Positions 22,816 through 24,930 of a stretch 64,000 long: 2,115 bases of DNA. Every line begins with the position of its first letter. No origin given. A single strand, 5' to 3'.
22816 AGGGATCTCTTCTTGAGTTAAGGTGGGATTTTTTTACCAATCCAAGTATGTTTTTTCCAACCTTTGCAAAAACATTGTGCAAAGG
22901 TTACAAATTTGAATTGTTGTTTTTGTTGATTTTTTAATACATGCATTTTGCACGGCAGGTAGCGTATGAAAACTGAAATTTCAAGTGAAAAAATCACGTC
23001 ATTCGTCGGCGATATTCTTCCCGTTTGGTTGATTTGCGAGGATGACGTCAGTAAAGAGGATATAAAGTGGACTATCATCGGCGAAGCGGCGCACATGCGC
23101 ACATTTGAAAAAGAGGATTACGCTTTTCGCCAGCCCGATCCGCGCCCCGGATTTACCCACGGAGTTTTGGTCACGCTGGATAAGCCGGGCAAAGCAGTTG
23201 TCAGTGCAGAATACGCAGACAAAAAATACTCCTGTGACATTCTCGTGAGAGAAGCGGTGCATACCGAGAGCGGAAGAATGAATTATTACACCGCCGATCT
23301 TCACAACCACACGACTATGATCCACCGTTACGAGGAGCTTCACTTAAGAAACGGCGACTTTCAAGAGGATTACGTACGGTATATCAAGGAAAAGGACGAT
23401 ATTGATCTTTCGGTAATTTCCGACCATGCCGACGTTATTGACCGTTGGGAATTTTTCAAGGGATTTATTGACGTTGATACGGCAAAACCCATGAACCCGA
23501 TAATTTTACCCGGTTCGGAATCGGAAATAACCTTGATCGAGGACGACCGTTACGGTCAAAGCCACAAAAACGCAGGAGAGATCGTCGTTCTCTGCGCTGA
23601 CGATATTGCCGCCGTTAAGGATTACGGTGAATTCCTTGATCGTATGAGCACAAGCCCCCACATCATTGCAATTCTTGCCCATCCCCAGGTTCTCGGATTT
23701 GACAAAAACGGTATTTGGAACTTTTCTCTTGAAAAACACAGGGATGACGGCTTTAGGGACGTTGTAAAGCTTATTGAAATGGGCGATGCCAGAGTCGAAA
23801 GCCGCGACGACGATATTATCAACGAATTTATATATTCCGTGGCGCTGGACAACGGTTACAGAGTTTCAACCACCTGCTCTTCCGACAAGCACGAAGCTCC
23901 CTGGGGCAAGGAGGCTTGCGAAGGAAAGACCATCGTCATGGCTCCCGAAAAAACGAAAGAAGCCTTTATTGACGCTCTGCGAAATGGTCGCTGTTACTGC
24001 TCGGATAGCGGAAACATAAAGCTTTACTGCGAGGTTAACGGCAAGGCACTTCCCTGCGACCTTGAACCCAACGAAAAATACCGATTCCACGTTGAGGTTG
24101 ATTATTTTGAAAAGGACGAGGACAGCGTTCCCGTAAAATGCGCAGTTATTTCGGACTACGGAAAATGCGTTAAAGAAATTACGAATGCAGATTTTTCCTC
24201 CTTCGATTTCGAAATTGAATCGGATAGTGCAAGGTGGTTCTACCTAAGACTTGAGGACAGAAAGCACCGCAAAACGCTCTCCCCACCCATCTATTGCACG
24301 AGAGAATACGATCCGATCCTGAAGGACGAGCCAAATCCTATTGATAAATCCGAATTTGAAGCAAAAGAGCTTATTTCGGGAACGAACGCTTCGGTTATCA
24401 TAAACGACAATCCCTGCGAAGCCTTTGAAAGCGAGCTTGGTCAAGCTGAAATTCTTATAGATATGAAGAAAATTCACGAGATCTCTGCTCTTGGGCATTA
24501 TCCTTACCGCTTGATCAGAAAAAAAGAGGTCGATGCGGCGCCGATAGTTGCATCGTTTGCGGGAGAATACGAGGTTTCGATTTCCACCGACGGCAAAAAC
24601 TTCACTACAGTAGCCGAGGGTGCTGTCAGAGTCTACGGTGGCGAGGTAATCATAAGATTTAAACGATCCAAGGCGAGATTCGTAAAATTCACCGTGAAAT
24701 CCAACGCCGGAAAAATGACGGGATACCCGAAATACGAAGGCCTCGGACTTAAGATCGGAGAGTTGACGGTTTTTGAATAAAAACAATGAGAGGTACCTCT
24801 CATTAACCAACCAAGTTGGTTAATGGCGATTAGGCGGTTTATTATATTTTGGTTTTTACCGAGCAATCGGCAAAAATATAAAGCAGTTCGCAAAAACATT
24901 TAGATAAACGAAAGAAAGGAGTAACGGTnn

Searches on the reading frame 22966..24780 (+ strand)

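Call 10: search_protein_families(library=pfam, proteins=[window:22966-24780:+], max_evalue=0.01)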
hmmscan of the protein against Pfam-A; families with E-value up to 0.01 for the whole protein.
window:22966-24780:+ (604 aa): 2 families
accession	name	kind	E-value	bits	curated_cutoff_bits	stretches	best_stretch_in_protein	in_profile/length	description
PF00754.31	F5_F8_type_C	-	1e-06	29.3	28.2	1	525-582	59-117/127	F5/8 type C domain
PF22633.2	F5_F8_type_C_2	-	0.0029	18.6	27.8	1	533-575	49-91/91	NedA-like, galactose-binding domain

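Call 11: search_protein_families(library=ncbifam, proteins=[window:22966-24780:+], max_evalue=0.1)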
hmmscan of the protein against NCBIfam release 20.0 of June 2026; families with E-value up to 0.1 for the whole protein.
window:22966-24780:+ (604 aa): 1 family
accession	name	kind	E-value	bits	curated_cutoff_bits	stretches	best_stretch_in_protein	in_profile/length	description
NF038032.1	CehA_McbA_metalo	domain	1.5e-16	60.8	80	1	106-444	1-314/315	CehA/McbA family metallohydrolase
